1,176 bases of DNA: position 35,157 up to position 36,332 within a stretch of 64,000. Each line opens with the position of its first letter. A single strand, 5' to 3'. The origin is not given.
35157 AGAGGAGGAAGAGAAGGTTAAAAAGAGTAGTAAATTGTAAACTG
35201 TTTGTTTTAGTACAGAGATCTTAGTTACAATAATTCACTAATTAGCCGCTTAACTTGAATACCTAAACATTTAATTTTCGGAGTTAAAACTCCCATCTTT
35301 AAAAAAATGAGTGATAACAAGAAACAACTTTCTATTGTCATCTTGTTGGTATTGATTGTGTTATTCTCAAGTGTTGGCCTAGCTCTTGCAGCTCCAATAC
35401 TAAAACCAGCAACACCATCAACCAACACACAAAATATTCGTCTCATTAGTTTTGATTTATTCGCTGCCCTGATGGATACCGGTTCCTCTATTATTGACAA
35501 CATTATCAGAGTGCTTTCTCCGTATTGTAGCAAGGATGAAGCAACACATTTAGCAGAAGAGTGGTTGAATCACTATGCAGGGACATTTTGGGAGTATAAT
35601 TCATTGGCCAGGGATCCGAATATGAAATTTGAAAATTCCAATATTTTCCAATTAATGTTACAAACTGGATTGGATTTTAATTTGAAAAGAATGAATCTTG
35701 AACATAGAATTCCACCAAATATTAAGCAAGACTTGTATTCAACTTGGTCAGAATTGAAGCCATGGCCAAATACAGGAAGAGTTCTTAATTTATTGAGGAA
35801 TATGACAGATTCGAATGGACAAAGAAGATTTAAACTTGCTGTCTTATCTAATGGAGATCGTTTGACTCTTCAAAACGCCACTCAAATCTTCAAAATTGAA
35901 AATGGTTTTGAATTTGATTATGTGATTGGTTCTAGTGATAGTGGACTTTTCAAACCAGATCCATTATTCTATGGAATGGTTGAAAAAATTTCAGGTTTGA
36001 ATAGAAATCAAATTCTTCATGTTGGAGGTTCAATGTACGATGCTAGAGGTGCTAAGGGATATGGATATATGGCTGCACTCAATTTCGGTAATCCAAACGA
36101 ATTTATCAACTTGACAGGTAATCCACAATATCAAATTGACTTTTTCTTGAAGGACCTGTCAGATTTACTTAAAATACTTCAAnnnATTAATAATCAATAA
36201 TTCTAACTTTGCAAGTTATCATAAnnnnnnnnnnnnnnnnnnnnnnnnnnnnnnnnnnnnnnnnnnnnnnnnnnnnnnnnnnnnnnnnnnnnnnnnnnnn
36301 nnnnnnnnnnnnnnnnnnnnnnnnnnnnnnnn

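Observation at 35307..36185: Secreted, intronless L-2-haloacid-dehalogenase-like gene: candidate bacterial acquisition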

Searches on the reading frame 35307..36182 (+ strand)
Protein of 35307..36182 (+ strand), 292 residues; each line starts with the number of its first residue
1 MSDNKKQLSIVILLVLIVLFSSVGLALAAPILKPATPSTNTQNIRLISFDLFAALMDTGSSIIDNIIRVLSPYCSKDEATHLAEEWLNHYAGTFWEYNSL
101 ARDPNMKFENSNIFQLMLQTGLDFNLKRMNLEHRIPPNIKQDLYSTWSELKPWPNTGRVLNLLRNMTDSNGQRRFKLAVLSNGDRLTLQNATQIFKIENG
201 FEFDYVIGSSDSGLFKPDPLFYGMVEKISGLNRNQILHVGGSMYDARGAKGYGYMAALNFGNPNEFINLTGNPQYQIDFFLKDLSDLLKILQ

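Call 3: search_protein_families(library=pfam, proteins=[window:35307-36182:+], max_evalue=1)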
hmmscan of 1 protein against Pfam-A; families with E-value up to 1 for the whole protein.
window:35307-36182:+ (292 aa): 3 families
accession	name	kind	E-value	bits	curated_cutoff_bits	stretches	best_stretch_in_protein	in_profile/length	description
PF00702.32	Hydrolase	-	1.2e-09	39.3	26.4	1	143-251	90-189/191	haloacid dehalogenase-like hydrolase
PF13419.12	HAD_2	-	3.2e-07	31.1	23.8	1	172-254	93-173/178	Haloacid dehalogenase-like hydrolase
PF22994.1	RSC4_Ig_like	-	0.2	11.6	24.2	1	101-192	4-92/150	RSC4 Ig-like domain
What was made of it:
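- On HAD superfamily (Pfam PF00702 / PF13419): PF00702 scores 39.3 bits against a cutoff of 26.4, and PF13419 scores 31.1 against 23.8 (call 3).
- Checked: Pfam Hydrolase 1.2e-9 and HAD_2 3e-7 (call 3).
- Pfam PF00702 and PF13419 (call 3).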

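Call 4: search_protein_families(library=ncbifam, proteins=[window:35307-36182:+], max_evalue=1)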
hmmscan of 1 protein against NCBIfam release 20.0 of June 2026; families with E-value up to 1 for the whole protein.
window:35307-36182:+ (292 aa): 14 families
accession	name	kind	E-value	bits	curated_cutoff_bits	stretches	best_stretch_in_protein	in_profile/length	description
TIGR01428.1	HAD_type_II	equivalog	1.5e-19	70.8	125.4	1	44-256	1-187/197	haloacid dehalogenase type II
TIGR01493.1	HAD-SF-IA-v2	subfamily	2.9e-11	43.9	39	1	143-250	69-159/161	HAD-IA family hydrolase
TIGR02252.1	DREG-2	subfamily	3.6e-10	39.9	155.2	1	102-258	52-203/203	HAD hydrolase, REG-2-like, family IA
TIGR02253.1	CTE7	subfamily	1.3e-07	31.6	169.75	1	44-287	2-220/221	TIGR02253 family HAD-type hydrolase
TIGR02247.1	HAD-1A3-hyp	subfamily_domain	4.4e-07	29.9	125.4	1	172-238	108-174/211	epoxide hydrolase N-terminal domain-like phosphatase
NF009804.0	PRK13288.1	equivalog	6.7e-06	25.7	218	1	172-291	96-210/215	pyrophosphatase PpaX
TIGR02254.1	YjjG_YfnB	equivalog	4.2e-05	23.1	159.9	1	171-290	109-222/223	YjjG family noncanonical pyrimidine nucleotidase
NF009695.0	PRK13222.1-2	equivalog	0.00035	20.1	225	1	172-291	108-222/226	phosphoglycolate phosphatase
NF052576.1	PymNtasePynAStpc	equivalog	0.0013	18.4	350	1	168-288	109-227/229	pyrimidine 5'-nucleotidase PynA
NF009698.0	PRK13223.1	equivalog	0.0013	18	466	1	199-262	140-204/272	phosphoglycolate phosphatase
NF009697.0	PRK13222.1-4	equivalog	0.0014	18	327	1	172-280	108-215/232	phosphoglycolate phosphatase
NF009694.0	PRK13222.1-1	equivalog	0.011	15.1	415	1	203-273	154-225/252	phosphoglycolate phosphatase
TIGR01993.1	Pyr-5-nucltdase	equivalog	0.025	14.4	142.9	1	159-250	92-174/183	pyrimidine 5'-nucleotidase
TIGR01454.1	AHBA_synth_RP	hypoth_equivalog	0.15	11.7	246.65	1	203-288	118-200/205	AHBA synthesis associated protein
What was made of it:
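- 35307..36185 (+): Complete single-exon coding sequence, 292 aa plus stop: secreted HAD-IA-v2 (type II-like) hydrolase. Pfam and NCBIfam matches in calls 3 and 4.
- On HAD-IA variant 2 subfamily (NCBIfam TIGR01493): 43.9 bits (call 4).
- On HAD phosphatases / phosphomutases: The phosphoglycolate phosphatase models score 15-20 bits against cutoffs of 225-466 (call 4).
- TIGR01493 HAD-IA-v2 scores 43.9 bits, above its cutoff of 39 (call 4). Weak sub-threshold NCBIfam similarities to phosphoglycolate phosphatase, PpaX and nucleotidases (call 4). All phosphatase models score far below their cutoffs (call 4).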

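Call 5: search_solved_structures(query=window:35307-36182:+, max_evalue=1, show_alignments=3)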
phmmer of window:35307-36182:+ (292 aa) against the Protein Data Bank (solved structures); distinct sequences matched with E-value up to 1: 54.
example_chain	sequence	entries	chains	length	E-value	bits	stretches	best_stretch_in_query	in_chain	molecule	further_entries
2no4_A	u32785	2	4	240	1.1e-10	44.4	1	106-266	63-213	(S)-2-haloacid dehalogenase IVA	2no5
1zrm_A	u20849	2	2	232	5.4e-09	38.9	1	172-277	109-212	L-2-HALOACID DEHALOGENASE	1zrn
1jud_A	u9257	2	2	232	5.4e-09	38.9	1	172-277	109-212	L-2-HALOACID DEHALOGENASE | 2-HALOACID DEHALOGENASE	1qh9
3umg_A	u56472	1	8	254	3.4e-07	33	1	36-257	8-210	Haloacid dehalogenase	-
9c9e_A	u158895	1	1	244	8.2e-07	31.7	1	135-254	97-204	Fluoroacetate dehalogenase 4A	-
3smv_A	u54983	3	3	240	1e-06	31.4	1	47-253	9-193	(S)-2-haloacid dehalogenase | L-azetidine-2-carboxylate hydrolase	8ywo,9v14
1qq5_A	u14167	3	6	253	1.2e-06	31.1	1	141-257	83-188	PROTEIN (L-2-HALOACID DEHALOGENASE)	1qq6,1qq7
1aq6_A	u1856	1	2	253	1.5e-06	30.9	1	142-257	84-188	L-2-HALOACID DEHALOGENASE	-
8yvw_A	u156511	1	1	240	2.8e-06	29.9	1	149-255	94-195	(S)-2-haloacid dehalogenase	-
8wmt_A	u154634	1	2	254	3.1e-06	29.8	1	33-266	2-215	cis-epoxysuccinic hydrolase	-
3um9_A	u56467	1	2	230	3.5e-06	29.6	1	174-257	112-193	Haloacid dehalogenase, type II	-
3umc_A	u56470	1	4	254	1.7e-05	27.4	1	42-263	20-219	haloacid dehalogenase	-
8wbr_A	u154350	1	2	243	2.1e-05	27.1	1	140-287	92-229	(S)-2-haloacid dehalogenase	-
8wbs_A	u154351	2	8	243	2.3e-05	27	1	140-287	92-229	(S)-2-haloacid dehalogenase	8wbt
8wws_A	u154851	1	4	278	2.9e-05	26.6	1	140-287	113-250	(S)-2-haloacid dehalogenase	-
8wbp_A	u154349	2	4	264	0.00036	23.1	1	40-286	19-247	Epoxide hydrolase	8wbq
3u26_A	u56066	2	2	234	0.0058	19.1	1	203-291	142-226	PF00702 domain protein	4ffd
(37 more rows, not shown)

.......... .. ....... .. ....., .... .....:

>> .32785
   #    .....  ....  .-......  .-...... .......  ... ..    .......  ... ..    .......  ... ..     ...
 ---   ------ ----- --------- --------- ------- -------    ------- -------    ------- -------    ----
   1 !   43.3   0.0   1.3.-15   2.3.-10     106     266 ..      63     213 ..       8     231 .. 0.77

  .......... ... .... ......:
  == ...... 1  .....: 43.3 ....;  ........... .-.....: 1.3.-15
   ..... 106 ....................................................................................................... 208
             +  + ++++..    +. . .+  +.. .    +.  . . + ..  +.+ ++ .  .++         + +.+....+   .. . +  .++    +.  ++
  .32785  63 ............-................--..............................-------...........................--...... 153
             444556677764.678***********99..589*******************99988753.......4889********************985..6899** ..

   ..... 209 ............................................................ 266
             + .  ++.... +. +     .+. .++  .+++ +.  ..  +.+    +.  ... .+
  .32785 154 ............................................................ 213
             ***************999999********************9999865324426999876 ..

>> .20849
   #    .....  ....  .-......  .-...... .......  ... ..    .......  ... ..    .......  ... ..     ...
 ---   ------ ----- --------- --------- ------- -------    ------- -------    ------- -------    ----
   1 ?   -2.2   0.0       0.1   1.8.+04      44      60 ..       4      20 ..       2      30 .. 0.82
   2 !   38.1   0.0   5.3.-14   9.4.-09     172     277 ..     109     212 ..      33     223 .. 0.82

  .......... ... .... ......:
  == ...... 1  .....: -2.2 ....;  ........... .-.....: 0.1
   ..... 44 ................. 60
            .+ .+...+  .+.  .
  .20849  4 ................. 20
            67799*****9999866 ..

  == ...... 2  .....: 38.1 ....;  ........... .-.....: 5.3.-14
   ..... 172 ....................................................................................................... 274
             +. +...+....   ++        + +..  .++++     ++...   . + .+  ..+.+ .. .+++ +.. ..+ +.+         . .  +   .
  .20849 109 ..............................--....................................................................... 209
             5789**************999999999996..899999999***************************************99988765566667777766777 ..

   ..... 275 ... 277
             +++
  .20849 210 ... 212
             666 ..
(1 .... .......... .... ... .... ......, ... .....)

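Call 6: find_homologous_proteins(query=window:35307-36182:+, max_evalue=0.001)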
Query window:35307-36182:+ (292 aa): 4 proteins with E <= 0.001 among 1503 candidates.
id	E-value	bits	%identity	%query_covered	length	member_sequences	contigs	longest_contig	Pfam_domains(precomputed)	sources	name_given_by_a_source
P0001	3.9e-112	392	60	97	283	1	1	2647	PF13419.13,PF00702.33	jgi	-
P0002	6.2e-81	290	49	87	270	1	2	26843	PF13419.13,PF00702.33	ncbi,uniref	ncbi:haloacid dehalogenase [Acrasis kona]|uniref:Haloacid dehalogenase n=1 Tax=Acrasis kona TaxID=10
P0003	6.3e-65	237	47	85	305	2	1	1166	PF13419.13,PF00702.33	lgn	-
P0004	2.8e-20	91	30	90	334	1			PF13419.13,PF00702.33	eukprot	eukprot:GDKI01010344.1.p1 GENE.GDKI01010344.1~~GDKI01010344.1.p1 ORF type:complete len:335 (+),score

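Call 8: find_encoding_contigs(protein=window:35307-36182:+, flank=5000, max_places=4)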
Protein window:35307-36182:+ (292 aa): no gene with exactly this product is on record in the collection.
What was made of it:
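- Tried and rejected: The exact HAD protein is not in the collection (call 8).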

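Call 12: find_encoding_contigs(protein=P0002, flank=8000, max_places=4)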
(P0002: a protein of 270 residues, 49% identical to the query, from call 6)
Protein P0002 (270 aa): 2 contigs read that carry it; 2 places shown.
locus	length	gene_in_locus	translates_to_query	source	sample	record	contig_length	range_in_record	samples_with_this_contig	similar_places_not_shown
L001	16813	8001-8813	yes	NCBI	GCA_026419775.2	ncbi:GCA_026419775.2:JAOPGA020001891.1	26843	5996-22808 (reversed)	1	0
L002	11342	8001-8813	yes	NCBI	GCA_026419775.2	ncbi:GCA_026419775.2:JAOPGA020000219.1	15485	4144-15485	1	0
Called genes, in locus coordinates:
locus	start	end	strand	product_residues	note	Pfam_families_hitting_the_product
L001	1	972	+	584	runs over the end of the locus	PF00173:Cyt-b5, PF02771:Acyl-CoA_dh_N, PF02770:Acyl-CoA_dh_M, PF00441:Acyl-CoA_dh_1, PF08028:Acyl-CoA_dh_2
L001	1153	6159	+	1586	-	PF01094:ANF_receptor (faint), PF13458:Peripla_BP_6, PF00211:Guanylate_cyc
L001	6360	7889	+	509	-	-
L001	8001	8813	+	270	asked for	PF00702:Hydrolase (weak), PF13419:HAD_2 (weak)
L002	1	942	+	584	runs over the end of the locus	PF00173:Cyt-b5, PF02771:Acyl-CoA_dh_N, PF02770:Acyl-CoA_dh_M, PF00441:Acyl-CoA_dh_1, PF08028:Acyl-CoA_dh_2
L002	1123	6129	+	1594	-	PF01094:ANF_receptor (faint), PF13458:Peripla_BP_6, PF25493:Peripla_BP_A-cyclase (faint), PF13458:Peripla_BP_6, PF00211:Guanylate_cyc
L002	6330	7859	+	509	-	-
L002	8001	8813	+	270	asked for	PF00702:Hydrolase (weak), PF13419:HAD_2 (weak)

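Call 13: find_encoding_contigs(protein=P0001, flank=5000, max_places=4)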
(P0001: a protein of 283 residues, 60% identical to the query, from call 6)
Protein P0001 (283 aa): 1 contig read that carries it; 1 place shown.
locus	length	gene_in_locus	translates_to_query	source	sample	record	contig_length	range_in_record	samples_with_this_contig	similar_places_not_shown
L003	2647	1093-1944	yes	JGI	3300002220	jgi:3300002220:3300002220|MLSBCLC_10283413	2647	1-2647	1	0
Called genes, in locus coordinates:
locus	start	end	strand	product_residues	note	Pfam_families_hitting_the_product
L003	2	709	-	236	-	?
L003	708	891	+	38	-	-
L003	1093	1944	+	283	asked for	PF00702:Hydrolase, PF13419:HAD_2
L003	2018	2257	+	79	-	-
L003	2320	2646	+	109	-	?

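Call 14: find_encoding_contigs(protein=P0003, flank=5000, max_places=4)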
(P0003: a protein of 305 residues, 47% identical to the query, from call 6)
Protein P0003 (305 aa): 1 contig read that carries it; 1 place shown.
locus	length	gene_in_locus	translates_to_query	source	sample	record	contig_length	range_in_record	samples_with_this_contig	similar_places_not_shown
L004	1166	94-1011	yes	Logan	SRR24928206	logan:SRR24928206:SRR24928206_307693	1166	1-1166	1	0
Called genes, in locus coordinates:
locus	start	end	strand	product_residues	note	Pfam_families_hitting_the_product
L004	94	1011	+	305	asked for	PF00702:Hydrolase, PF13419:HAD_2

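Call 16: search_protein_representatives(protein=window:35307-36182:+)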
Query: 292 residues. Proteins with E-value up to 0.001 (for the whole library): 274; up to 1e-10: 56; up to 1e-30: 7. The best 150 are listed.
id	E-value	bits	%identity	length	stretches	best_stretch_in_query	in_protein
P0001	1.2e-112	392.1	62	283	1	22-292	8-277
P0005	2.7e-88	312.2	55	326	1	43-292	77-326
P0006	1.6e-57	211.3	43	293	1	13-286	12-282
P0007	1.3e-45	172.2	49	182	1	117-292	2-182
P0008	7.6e-37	143.4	35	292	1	39-289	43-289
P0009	3.6e-32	128.1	34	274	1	9-258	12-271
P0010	8.0e-32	126.9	38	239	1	57-291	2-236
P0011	4.1e-29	118.0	31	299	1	27-287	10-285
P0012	6.7e-29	117.3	38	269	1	10-288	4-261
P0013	3.8e-28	114.9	33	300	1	12-290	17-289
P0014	2.2e-26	109.1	39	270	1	42-261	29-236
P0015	2.3e-24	102.5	34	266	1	20-290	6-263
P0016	3.7e-24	101.8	35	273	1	44-281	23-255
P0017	5.0e-23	98.1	37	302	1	12-263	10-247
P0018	1.2e-21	93.6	37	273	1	11-263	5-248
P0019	2.7e-21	92.4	37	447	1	38-268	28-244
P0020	3.8e-21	91.9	32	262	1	41-285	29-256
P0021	8.3e-21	90.8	35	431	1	27-259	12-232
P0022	7.1e-20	87.7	34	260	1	38-287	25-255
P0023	8.4e-19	84.2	35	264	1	14-291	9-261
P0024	8.6e-19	84.2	31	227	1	44-291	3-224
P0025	5.8e-18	81.5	33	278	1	38-291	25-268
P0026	9.2e-18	80.8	34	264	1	23-291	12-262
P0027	1.3e-17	80.3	34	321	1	44-287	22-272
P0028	1.5e-17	80.1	33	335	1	43-288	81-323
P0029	1.6e-17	80.0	33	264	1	16-258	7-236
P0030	2.8e-17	79.2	33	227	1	45-291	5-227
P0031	1.3e-16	77.1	34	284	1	38-256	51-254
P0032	4.2e-16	75.3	31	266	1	40-291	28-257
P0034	2.3e-15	72.9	30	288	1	17-263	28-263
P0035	2.4e-15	72.9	32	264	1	20-263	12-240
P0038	2.7e-15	72.7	34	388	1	28-257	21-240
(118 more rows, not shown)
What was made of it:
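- Tried and rejected: That same index had missed the 55%-identical Willaertia protein (call 6 against call 16), so absence from any taxon cannot be claimed from it.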

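Call 17: list_cluster_members(proteins=[P0005, P0006, P0007, P0008, P0009, P0010, P0011, P0012, P0013, P0014])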
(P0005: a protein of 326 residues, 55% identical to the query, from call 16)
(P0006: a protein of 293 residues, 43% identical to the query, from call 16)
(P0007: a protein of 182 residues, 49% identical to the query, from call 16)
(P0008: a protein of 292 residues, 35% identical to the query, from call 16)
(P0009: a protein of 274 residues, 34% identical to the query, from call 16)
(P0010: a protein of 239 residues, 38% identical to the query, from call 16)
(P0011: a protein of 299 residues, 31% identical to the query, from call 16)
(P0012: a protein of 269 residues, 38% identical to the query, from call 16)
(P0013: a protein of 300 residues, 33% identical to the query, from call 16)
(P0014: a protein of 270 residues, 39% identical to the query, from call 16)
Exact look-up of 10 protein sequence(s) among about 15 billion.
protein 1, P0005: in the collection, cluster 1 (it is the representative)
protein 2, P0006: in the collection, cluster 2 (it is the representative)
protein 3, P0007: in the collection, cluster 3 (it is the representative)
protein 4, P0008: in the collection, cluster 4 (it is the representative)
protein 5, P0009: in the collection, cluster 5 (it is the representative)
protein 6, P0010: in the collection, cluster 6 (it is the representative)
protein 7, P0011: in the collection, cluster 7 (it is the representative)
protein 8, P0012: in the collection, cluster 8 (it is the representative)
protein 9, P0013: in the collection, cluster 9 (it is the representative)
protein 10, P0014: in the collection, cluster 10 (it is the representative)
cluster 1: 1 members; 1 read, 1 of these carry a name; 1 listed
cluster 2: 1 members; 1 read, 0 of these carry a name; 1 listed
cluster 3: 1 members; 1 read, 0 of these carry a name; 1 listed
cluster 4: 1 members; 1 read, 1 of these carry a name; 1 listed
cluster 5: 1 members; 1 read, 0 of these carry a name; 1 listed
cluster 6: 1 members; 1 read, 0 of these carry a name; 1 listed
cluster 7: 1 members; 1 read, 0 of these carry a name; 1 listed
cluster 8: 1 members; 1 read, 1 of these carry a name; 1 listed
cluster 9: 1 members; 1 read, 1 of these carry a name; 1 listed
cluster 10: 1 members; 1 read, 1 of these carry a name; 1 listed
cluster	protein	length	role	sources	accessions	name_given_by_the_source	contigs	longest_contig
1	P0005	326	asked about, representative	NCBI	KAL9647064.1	hypothetical protein ABK040_016538 [Willaertia magna]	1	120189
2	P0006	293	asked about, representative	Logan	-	-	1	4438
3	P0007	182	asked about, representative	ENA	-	-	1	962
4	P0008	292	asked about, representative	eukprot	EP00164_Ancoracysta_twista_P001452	GFYU01001892.1.p1 GENE.GFYU01001892.1~~GFYU01001892.1.p1 ORF type:complete len:293 ...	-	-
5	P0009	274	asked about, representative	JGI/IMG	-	-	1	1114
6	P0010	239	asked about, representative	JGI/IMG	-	-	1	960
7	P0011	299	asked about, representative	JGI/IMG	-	-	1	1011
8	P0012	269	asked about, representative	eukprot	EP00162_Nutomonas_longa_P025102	comp9714_c0_seq1/m.11294 comp9714_c0_seq1/g.11294 ORF comp9714_c0_seq1/g.11294 ...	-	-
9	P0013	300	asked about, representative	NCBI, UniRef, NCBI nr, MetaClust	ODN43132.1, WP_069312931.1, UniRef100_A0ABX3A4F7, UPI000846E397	HAD-IA family hydrolase [Piscirickettsia litoralis] | Haloacid dehalogenase, type II n=1 Tax=Piscirickettsia litoralis TaxID=1891921 ... | status=active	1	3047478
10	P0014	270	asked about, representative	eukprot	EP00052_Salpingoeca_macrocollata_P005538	m.47993 g.47993 ORF g.47993 m.47993 type:complete len:271 (+) comp14915_c1_seq1:52-864(+)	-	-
